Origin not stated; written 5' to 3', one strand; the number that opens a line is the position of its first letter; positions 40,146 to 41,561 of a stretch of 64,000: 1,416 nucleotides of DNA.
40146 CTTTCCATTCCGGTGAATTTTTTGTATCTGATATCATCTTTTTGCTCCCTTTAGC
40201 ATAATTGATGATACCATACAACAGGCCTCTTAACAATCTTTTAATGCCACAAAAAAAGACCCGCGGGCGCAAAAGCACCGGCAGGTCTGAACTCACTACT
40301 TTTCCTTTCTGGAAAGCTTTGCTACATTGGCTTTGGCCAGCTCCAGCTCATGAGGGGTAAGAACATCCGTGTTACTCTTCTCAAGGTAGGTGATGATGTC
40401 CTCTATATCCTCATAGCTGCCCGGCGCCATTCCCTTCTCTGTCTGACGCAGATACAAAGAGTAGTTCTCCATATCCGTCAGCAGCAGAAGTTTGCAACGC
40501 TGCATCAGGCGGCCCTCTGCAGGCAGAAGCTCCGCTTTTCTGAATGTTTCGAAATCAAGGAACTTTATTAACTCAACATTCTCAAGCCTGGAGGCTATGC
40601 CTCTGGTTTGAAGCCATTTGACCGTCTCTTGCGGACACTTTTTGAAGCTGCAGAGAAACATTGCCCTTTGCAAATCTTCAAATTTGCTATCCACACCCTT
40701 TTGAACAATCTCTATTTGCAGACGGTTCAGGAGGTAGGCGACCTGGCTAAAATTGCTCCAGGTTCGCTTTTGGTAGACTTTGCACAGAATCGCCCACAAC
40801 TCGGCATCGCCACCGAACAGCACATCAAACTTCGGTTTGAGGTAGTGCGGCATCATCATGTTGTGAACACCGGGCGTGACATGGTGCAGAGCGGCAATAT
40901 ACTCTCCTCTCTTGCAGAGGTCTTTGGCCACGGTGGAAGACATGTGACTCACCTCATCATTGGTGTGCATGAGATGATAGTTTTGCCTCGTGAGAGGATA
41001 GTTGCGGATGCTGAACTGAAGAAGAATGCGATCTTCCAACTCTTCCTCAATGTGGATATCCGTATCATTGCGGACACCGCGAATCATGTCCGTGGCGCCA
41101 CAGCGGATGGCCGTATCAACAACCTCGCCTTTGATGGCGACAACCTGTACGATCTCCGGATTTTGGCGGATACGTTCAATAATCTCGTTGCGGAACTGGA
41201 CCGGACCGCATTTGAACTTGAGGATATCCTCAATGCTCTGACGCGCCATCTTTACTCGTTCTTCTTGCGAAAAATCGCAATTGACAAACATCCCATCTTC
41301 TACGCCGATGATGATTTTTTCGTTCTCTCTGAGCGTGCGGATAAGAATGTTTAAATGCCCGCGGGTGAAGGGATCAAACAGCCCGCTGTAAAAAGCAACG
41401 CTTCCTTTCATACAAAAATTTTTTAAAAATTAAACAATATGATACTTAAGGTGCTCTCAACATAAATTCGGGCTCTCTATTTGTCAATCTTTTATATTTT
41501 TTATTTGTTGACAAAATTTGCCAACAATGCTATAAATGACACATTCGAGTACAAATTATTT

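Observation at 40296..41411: CoaD-like nucleotidyltransferase fused to an unknown ~190-aa domain, with foreign composition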

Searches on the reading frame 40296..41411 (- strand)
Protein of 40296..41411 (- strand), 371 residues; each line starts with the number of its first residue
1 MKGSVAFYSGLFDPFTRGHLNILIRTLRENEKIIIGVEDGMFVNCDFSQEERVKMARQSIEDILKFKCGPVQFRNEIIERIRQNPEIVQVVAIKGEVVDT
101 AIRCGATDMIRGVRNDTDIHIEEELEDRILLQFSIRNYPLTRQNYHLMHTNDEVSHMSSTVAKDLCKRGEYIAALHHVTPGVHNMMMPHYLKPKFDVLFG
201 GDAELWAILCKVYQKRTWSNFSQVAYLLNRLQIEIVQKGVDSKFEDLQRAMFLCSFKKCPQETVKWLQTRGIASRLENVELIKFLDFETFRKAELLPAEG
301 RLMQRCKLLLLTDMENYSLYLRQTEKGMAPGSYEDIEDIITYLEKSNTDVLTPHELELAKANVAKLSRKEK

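Call 3: search_protein_families(library=pfam, proteins=[window:40296-41411:-], max_evalue=1)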
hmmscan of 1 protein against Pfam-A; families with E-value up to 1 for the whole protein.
window:40296-41411:- (371 aa): 2 families
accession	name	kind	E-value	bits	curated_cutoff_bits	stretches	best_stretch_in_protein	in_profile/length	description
PF01467.32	CTP_transf_like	-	1e-09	39.2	21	1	8-160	2-128/133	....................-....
PF22609.1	Fe_hydrogense_Fe-S_bd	-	0.11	12.5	27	0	50-74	3-27/41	Iron hydrogenase 1-like, iron-sulfur centre-binding domain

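Call 4: search_protein_families(library=ncbifam, proteins=[window:40296-41411:-], max_evalue=1)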
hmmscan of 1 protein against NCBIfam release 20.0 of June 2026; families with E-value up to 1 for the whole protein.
window:40296-41411:- (371 aa): 9 families
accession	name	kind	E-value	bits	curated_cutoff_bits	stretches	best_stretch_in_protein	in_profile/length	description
TIGR01510.1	coaD_prev_kdtB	equivalog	1.8e-18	67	103.3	1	6-175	2-142/155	pantetheine-phosphate adenylyltransferase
TIGR00125.1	cyt_tran_rel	domain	6.1e-09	35.9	27.7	1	5-63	1-63/65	adenylyltransferase/cytidyltransferase family protein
TIGR01527.1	arch_NMN_Atrans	equivalog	2.4e-06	27.2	181.2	1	6-64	2-63/167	nicotinamide-nucleotide adenylyltransferase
NF002243.0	PRK01153.1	subfamily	2.5e-05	23.9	127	1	6-63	3-63/175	nicotinamide-nucleotide adenylyltransferase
NF003791.0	PRK05379.2-3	equivalog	0.00075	18.8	409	1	2-74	4-79/340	bifunctional nicotinamide-nucleotide adenylyltransferase/Nudix hydroxylase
NF003785.0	PRK05379.1-1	equivalog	0.0084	15.3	418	1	6-58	5-60/347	bifunctional nicotinamide-nucleotide adenylyltransferase/Nudix hydroxylase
NF003787.0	PRK05379.1-4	equivalog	0.06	12.3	449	1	8-58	14-67/346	bifunctional nicotinamide-nucleotide adenylyltransferase/Nudix hydroxylase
NF003786.0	PRK05379.1-2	equivalog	0.069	12.3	397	1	8-61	19-75/354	bifunctional nicotinamide-nucleotide adenylyltransferase/Nudix hydroxylase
TIGR00482.1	TIGR00482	equivalog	0.086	12.8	112.45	1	8-69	2-68/194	nicotinate (nicotinamide) nucleotide adenylyltransferase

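Call 5: search_solved_structures(query=window:40296-41411:-, max_evalue=1, show_alignments=2)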
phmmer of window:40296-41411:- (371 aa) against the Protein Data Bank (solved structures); distinct sequences matched with E-value up to 1: 54.
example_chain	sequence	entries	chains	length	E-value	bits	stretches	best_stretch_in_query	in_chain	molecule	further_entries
3nd5_A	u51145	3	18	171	6.4e-07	32.2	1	4-57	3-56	Phosphopantetheine adenylyltransferase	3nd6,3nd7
8xsv_A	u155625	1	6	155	1.7e-06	30.8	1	5-68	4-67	Phosphopantetheine adenylyltransferase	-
5h16_A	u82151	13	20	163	2.5e-06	30.3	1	6-61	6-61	Phosphopantetheine adenylyltransferase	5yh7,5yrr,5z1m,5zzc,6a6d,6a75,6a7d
5h7x_A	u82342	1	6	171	2.8e-06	30.1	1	6-62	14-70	Phosphopantetheine adenylyltransferase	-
3nv7_A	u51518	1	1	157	3e-06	30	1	5-68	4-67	Phosphopantetheine adenylyltransferase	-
8xrw_I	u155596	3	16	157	3.3e-06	29.9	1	5-68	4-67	Phosphopantetheine adenylyltransferase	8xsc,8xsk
3otw_A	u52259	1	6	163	3.4e-06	29.8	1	5-68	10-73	Phosphopantetheine adenylyltransferase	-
3pxu_A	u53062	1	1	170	4.7e-06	29.3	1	5-60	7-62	Phosphopantetheine adenylyltransferase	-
3k9w_A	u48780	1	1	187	6.5e-06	28.9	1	5-60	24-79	Phosphopantetheine adenylyltransferase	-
1od6_A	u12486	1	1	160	9.7e-06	28.3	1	7-60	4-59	PHOSPHOPANTETHEINE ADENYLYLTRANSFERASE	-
1vlh_A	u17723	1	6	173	2.1e-05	27.2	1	6-63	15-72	Phosphopantetheine adenylyltransferase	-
6cck_A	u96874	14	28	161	2.9e-05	26.7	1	6-60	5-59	Phosphopantetheine adenylyltransferase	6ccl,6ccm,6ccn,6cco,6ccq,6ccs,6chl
1b6t_A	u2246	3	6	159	3e-05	26.7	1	6-60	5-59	PROTEIN (PHOSPHOPANTETHEINE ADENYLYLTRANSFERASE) | PHOSPHOPANTETHEINE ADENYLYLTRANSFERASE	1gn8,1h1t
4nah_A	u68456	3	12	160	3.1e-05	26.7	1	2-66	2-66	Phosphopantetheine adenylyltransferase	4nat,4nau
1qjc_A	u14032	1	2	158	3.2e-05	26.6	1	6-60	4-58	PHOSPHOPANTETHEINE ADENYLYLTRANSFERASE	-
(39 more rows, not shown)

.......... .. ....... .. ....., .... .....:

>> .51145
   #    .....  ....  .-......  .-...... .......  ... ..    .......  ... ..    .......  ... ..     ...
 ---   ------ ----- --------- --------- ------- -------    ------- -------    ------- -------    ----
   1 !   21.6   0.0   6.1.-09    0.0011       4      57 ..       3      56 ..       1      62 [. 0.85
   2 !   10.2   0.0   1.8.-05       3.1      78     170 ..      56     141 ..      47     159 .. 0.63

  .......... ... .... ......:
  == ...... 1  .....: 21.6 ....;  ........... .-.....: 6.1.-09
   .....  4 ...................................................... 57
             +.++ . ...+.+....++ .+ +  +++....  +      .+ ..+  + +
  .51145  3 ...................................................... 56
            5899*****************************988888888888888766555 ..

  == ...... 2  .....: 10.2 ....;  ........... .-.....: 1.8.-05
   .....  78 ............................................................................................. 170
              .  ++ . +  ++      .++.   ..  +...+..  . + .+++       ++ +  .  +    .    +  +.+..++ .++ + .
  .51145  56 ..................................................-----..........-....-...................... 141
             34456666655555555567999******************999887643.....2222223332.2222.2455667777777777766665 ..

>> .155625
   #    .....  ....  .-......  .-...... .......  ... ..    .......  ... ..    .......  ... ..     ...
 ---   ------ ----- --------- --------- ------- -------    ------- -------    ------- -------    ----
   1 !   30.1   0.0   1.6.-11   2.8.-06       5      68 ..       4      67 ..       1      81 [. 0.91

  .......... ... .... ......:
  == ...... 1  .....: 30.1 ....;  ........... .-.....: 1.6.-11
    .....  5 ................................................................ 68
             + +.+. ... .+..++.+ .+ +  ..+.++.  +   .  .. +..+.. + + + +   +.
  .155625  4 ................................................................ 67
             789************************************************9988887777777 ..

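Call 6: find_homologous_proteins(query=window:40296-41411:-)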
Query window:40296-41411:- (371 aa): 20 proteins with E <= 0.001 among 2970 candidates.
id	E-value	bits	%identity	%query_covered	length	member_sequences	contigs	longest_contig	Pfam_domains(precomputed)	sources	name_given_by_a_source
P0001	2.1e-248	841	100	100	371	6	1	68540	PF01467.33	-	-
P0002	2.6e-224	762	90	100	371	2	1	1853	PF01467.33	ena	-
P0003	1.7e-222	756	89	100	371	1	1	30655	PF01467.33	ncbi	-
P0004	8.7e-220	747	88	100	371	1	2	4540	PF01467.33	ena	-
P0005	2.3e-217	739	87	100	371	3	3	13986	PF01467.33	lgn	-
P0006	1.4e-209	714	84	100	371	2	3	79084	PF01467.33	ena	-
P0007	8.3e-208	708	84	100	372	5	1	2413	PF01467.33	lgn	-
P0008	1.6e-205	700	83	100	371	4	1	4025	PF01467.33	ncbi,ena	-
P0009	7.5e-130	451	60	99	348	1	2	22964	PF01467.33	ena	-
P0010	3.2e-107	377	51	99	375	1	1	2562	PF01467.33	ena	-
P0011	5.2e-107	376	51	99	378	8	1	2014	PF01467.33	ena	-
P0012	9.6e-107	375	54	88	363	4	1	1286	PF01467.33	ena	-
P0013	1.1e-103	365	50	99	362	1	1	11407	PF01467.33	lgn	-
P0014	7.3e-102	359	53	90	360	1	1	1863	PF01467.33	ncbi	-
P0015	2.6e-101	358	51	95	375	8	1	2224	PF01467.33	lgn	-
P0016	2.1e-100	355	50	99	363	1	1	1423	PF01467.33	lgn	-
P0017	1.3e-94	336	47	99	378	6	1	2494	PF01467.33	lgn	-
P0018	8.0e-88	313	47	96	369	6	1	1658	PF01467.33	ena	-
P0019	3.6e-85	304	63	59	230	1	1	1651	PF01467.33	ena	-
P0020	5.9e-68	248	59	55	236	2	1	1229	PF01467.33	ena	-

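Call 10: find_related_loci(query=A1, collection=genome_contigs, flank=10000)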
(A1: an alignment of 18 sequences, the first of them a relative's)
Query A1 (371 aa) in genome_contigs; peptide patterns used: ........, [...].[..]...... (x = any residue, [..] = any of these).
37 stretches matched a pattern; 5 encode a relative of the query (tblastn E <= 1e-3); 5 distinct loci.
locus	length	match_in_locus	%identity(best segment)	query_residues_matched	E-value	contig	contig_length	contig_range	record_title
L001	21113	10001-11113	95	1-371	0e+0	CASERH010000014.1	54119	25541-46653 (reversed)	uncultured proteobacterium isolate O27_L1_392392_idba_bin.56 genome assembly, contig: O27_L1_392392_idba_bin.56.fa_scaff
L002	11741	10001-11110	89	1-370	0e+0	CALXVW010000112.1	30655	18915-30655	MAG: uncultured Alphaproteobacteria bacterium isolate E40__bin9 genome assembly, contig: E40__k127_2349289, whole genome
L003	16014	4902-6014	88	1-371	0e+0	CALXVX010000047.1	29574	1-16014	MAG: uncultured Alphaproteobacteria bacterium isolate E21__bin46 genome assembly, contig: E21__k127_9626914, whole genom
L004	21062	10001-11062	47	5-359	8e-94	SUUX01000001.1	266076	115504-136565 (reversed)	MAG: Alphaproteobacteria bacterium isolate SIG57 NODE_448_length_266076_cov_6.740977, whole genome shotgun sequence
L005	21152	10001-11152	44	1-367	1e-91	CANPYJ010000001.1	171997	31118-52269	MAG: uncultured Alphaproteobacteria bacterium isolate Lapin-004__bin38 genome assembly, contig: Lapin-004__NODE_31_lengt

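Call 16: search_protein_families(library=padloc, proteins=[window:40296-41411:-], max_evalue=1)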
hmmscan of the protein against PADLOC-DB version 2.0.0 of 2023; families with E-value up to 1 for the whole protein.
window:40296-41411:- (371 aa): 0 families

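Call 24: predict_structure(alignment_id=A1)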
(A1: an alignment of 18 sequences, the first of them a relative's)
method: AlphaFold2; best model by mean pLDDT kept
length: 371 residues; sequences in the alignment: 18
mean_pLDDT: 86.6   pTM: 0.87
mean pLDDT of the five models: 86.6, 86.4, 84.5, 84.0, 81.3
residues with pLDDT >= 90: 187; 70-90: 152; 50-70: 25; < 50: 7
segments of 3 or more residues with pLDDT < 50: 152-156
pLDDT, mean of each block of 10 residues (from residue 1): 80 82 92 89 73 94 87 90 96 91 95 81 89 95 91 55 86 89 95 94 92 91 94 83 80 86 86 69 83 80 91 91 82 89 85 94 88 55
secondary structure, 60 per line:
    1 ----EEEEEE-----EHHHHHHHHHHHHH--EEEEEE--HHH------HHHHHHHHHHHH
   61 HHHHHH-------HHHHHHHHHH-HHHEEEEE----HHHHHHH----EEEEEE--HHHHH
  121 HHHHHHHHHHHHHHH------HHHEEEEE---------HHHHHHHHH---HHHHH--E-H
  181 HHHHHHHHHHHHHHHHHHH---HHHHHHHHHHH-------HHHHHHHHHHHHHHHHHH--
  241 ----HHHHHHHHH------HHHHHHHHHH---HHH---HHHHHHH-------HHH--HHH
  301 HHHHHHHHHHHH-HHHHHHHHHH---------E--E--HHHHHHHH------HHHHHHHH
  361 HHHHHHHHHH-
elements in order: E5-10 H17-29 E32-37 H49-66 H74-83 E88-92 H97-103 E108-113 H116-135 E145-149 H159-167 H171-175 H180-199 H203-213 H221-238 H245-253 H260-269 H279-285 H298-312 H314-323 H339-346 H353-370

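Call 27: fold_search(model_id=the predicted structure, library=pdb)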
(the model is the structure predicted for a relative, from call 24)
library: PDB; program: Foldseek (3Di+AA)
matches with E <= 10: 780; with E <= 0.001: 66
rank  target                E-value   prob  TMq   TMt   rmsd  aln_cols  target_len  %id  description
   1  3otw_A                4.0e-06  1.00  0.33  0.73   4.0       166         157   22  Structural and Functional Studies of Helicobacter pylori Wild-Type and Mutated Proteins Phosphopantetheine adenylyltra (released 2011-09-14)
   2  4nah_B                4.6e-06  1.00  0.38  0.82   3.3       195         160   25  Inhibitors of 4-Phosphopanthetheine Adenylyltransferase (PPAT) (released 2014-03-12)
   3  4nah_A                7.0e-06  1.00  0.33  0.72   3.0       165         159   25  Inhibitors of 4-Phosphopanthetheine Adenylyltransferase (PPAT) (released 2014-03-12)
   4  3l92                  7.7e-06  1.00  0.34  0.76   2.4       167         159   20  Phosphopantetheine adenylyltransferase from Yersinia pestis complexed with coenzyme A. (released 2010-01-19)
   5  6b7a_A                8.5e-06  1.00  0.34  0.76   2.6       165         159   24  Crystal structure of E.coli Phosphopantetheine Adenylyltransferase (PPAT/CoaD) in complex with 2-methyl-1H-benzo[d]imi (released 2017-12-27)
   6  1od6                  9.3e-06  1.00  0.31  0.70   3.9       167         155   23  The Crystal Structure of Phosphopantetheine adenylyltransferase from Thermus Thermophilus in complex with 4'-phosphopant (released 2003-03-13)
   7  5h7x_E                9.8e-06  1.00  0.34  0.70   2.7       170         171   22  Crystal structure of the complex of Phosphopantetheine adenylyltransferase from Acinetobacter baumannii with 2-hydroxy (released 2016-12-07)
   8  4nat_B                9.8e-06  1.00  0.37  0.82   3.5       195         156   26  Inhibitors of 4-Phosphopanthetheine Adenylyltransferase (released 2014-03-12)
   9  5h16_B                1.1e-05  1.00  0.33  0.72   2.7       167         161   22  Crystal structure of the complex of Phosphopantetheine adenylyltransferase from Acinetobacter baumannii with citrate a (released 2016-11-09)
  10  3otw_B                1.1e-05  1.00  0.33  0.73   4.0       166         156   22  Structural and Functional Studies of Helicobacter pylori Wild-Type and Mutated Proteins Phosphopantetheine adenylyltra (released 2011-09-14)
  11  5h16_A                1.1e-05  1.00  0.34  0.73   2.7       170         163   22  Crystal structure of the complex of Phosphopantetheine adenylyltransferase from Acinetobacter baumannii with citrate a (released 2016-11-09)
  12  3pxu                  1.1e-05  1.00  0.36  0.78   4.1       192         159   22  Crystal structure of phosphopantetheine adenylyltransferase from Burkholderia pseudomallei bound to dephospho-coenzyme A (released 2010-12-22)
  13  3x1k_A                1.2e-05  1.00  0.38  0.85   3.2       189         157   22  crystal structure of Phosphoapantetheine adenylyltransferase PPAT/CoaD with AMP-PNP from Pseudomonas aerugonosa (released 2015-11-25)
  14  4nat_A                1.2e-05  1.00  0.32  0.72   3.1       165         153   25  Inhibitors of 4-Phosphopanthetheine Adenylyltransferase (released 2014-03-12)
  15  3l93                  1.4e-05  1.00  0.34  0.74   2.5       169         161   20  Phosphopantetheine adenylyltransferase from Yersinia pestis. (released 2010-01-19)
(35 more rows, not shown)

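Call 73: search_protein_families(library=ncbifam, proteins=[P0009, P0010, P0013, P0015, P0017, P0018], max_evalue=0.00001)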
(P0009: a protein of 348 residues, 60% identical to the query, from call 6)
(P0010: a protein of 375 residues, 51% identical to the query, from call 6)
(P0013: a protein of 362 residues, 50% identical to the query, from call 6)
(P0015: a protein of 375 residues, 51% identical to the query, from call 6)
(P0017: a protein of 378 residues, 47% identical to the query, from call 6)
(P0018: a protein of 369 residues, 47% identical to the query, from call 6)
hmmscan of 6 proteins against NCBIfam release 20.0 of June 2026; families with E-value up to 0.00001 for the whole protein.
P0009 (348 aa): 4 families
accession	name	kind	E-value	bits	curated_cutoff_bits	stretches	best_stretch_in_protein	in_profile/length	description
TIGR01510.1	coaD_prev_kdtB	equivalog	9.4e-21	74.4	103.3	1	4-174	1-142/155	pantetheine-phosphate adenylyltransferase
TIGR00125.1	cyt_tran_rel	domain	1.5e-10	41.1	27.7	1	4-59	1-60/65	adenylyltransferase/cytidyltransferase family protein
TIGR01527.1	arch_NMN_Atrans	equivalog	3.1e-07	30.1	181.2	1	5-63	2-63/167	nicotinamide-nucleotide adenylyltransferase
NF002243.0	PRK01153.1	subfamily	8.4e-07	28.7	127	1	5-61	3-62/175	nicotinamide-nucleotide adenylyltransferase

P0010 (375 aa): 4 families
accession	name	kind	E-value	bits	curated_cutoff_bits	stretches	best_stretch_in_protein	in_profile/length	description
TIGR01510.1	coaD_prev_kdtB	equivalog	1.9e-17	63.7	103.3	1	9-170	2-135/155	pantetheine-phosphate adenylyltransferase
TIGR00125.1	cyt_tran_rel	domain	1.9e-08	34.4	27.7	1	8-62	1-60/65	adenylyltransferase/cytidyltransferase family protein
TIGR01527.1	arch_NMN_Atrans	equivalog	4.4e-07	29.6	181.2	1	9-66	2-63/167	nicotinamide-nucleotide adenylyltransferase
NF002243.0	PRK01153.1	subfamily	6.2e-07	29.2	127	1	9-65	3-63/175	nicotinamide-nucleotide adenylyltransferase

P0013 (362 aa): 2 families
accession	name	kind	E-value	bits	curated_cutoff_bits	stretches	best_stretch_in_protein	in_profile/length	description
TIGR01510.1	coaD_prev_kdtB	equivalog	5.2e-19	68.8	103.3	1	4-180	1-151/155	pantetheine-phosphate adenylyltransferase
TIGR00125.1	cyt_tran_rel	domain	1.5e-09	37.9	27.7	1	4-59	1-63/65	adenylyltransferase/cytidyltransferase family protein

P0015 (375 aa): 3 families
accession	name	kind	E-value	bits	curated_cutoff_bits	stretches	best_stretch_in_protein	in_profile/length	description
TIGR01510.1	coaD_prev_kdtB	equivalog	4.7e-16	59.2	103.3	1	10-175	2-140/155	pantetheine-phosphate adenylyltransferase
TIGR01527.1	arch_NMN_Atrans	equivalog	1.1e-06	28.3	181.2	1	10-68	2-63/167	nicotinamide-nucleotide adenylyltransferase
NF002243.0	PRK01153.1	subfamily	2.7e-06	27.1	127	1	10-67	3-63/175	nicotinamide-nucleotide adenylyltransferase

P0017 (378 aa): 1 family
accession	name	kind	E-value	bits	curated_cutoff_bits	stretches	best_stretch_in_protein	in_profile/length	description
TIGR01510.1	coaD_prev_kdtB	equivalog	1.3e-10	41.5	103.3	1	12-171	3-134/155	pantetheine-phosphate adenylyltransferase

P0018 (369 aa): 1 family
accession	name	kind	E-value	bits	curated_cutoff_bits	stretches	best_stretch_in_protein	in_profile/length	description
TIGR01510.1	coaD_prev_kdtB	equivalog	2.3e-14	53.7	103.3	1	4-172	1-142/155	pantetheine-phosphate adenylyltransferase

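Call 78: search_dna_similar(query=window:40296-41411:-, collection=phages, mode=protein, max_evalue=0.001, max_rows=10)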
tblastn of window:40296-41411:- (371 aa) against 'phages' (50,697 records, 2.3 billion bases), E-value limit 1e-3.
Records with a match: 25; places in all: 25; records where one place covers at least 80% of the query: 0.
Best place of each record, by identity: <60% 25.
By first word of the organism name: Bacteriophage 7; Brevundimonas 7; Listeria 6; Enterococcus 2; Acinetobacter 2; Myxococcus 1.
By host as written in the record: - 10; Listeria monocytogenes 6; Brevundimonas pondensis LVF1 6; Brevundimonas pondensis EIF1 1; Myxococcus sp. 1; Enterococcus faecalis 1.
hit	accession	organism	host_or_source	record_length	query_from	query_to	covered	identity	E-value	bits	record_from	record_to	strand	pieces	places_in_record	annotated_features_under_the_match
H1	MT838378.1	Bacteriophage sp.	human fecal samples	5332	5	190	50%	28.8%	8e-9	63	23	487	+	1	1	record has no annotation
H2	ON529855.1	Brevundimonas phage vB_BpoS-Domovoi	Brevundimonas pondensis EIF1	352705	5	197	52%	25.6%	6e-4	48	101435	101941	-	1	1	pantetheine-phosphate adenylyltransferase | hypothetical protein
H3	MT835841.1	Bacteriophage sp.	human fecal samples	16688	6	173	45%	29.2%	4e-6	55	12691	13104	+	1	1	record has no annotation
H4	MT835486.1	Bacteriophage sp.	human fecal samples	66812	6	182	48%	27.0%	7e-7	57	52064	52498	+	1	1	record has no annotation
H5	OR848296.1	Listeria phage LM 4-14-1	Listeria monocytogenes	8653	1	184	50%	25.8%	5e-5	51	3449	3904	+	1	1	record has no annotation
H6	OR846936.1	Listeria phage LM 4-11-1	Listeria monocytogenes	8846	1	184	50%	25.8%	5e-5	51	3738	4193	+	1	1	record has no annotation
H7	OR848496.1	Listeria phage LM 4-14-1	Listeria monocytogenes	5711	1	184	50%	25.8%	7e-5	51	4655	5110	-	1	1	record has no annotation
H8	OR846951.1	Listeria phage LM 4-11-1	Listeria monocytogenes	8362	1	184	50%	25.8%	8e-5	51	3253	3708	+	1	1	record has no annotation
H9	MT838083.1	Bacteriophage sp.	human fecal samples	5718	6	170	44%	28.5%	7e-7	57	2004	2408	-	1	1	record has no annotation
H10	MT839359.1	Bacteriophage sp.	human fecal samples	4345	6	173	45%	26.9%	9e-6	54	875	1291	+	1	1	record has no annotation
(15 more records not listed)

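Call 79: search_dna_similar(query=window:40296-41411:-, collection=plasmids, mode=protein, max_evalue=0.001, max_rows=10)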
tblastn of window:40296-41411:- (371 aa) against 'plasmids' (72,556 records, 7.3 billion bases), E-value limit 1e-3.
Records with a match: 33; places in all: 33; records where one place covers at least 80% of the query: 0.
Best place of each record, by identity: <60% 33.
By first word of the organism name: Acinetobacter 7; Variovorax 4; Sinorhizobium 4; Paracoccus 4; Listeria 2; Proteus 2; Bacillus 1; Monoglobus 1; Klebsiella 1; Bacteroides 1; and 6 more.
By predicted mobility (MOB-suite, as given by PLSDB): non-mobilizable 25; mobilizable 5; conjugative 3.
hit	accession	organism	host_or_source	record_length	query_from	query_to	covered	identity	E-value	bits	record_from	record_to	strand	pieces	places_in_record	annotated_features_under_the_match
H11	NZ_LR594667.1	Variovorax sp. SRS16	linuron-contaminated soil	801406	5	171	45%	29.7%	1e-8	65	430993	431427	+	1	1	coaD: pantetheine-phosphate adenylyltransferase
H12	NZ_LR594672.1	Variovorax sp. PBL-E5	linuron-contaminated soil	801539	5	171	45%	29.7%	1e-8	65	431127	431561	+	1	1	coaD: pantetheine-phosphate adenylyltransferase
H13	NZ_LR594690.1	Variovorax sp. WDL1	linuron-contaminated soil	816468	5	171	45%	29.7%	1e-8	65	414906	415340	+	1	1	coaD: pantetheine-phosphate adenylyltransferase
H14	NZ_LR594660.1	Variovorax sp. PBL-H6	linuron-contaminated soil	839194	5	171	45%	29.7%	1e-8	65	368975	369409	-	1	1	coaD: pantetheine-phosphate adenylyltransferase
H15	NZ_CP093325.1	Bacillus sp. N5-665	whole organism,peat soil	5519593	4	193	51%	25.5%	8e-5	52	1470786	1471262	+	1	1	none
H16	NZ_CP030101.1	Listeria monocytogenes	Environment,water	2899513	1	184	50%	25.8%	2e-4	51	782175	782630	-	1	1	none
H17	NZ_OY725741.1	Monoglobus pectinilyticus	-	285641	6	193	51%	24.3%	2e-5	54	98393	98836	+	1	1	coaD: pantetheine-phosphate adenylyltransferase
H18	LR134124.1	Klebsiella aerogenes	not available: to be reported later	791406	3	193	51%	23.6%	7e-6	56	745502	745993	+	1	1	coaD: phosphopantetheine adenylyltransferase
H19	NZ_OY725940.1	Bacteroides finegoldii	-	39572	6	165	43%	28.1%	3e-5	54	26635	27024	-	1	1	coaD: pantetheine-phosphate adenylyltransferase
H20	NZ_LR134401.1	Listeria monocytogenes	Homo sapiens,Vein blood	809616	1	166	45%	26.8%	4e-4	50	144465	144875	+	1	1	coaD: pantetheine-phosphate adenylyltransferase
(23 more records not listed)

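Call 80: search_protein_families(library=phrogs, proteins=[window:40296-41411:-], max_evalue=0.01)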
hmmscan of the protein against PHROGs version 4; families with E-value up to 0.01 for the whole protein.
window:40296-41411:- (371 aa): 1 family
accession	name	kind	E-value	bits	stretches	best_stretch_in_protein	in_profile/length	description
phrog_29208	-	unknown function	9.4e-08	32.9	1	6-62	6-62/163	-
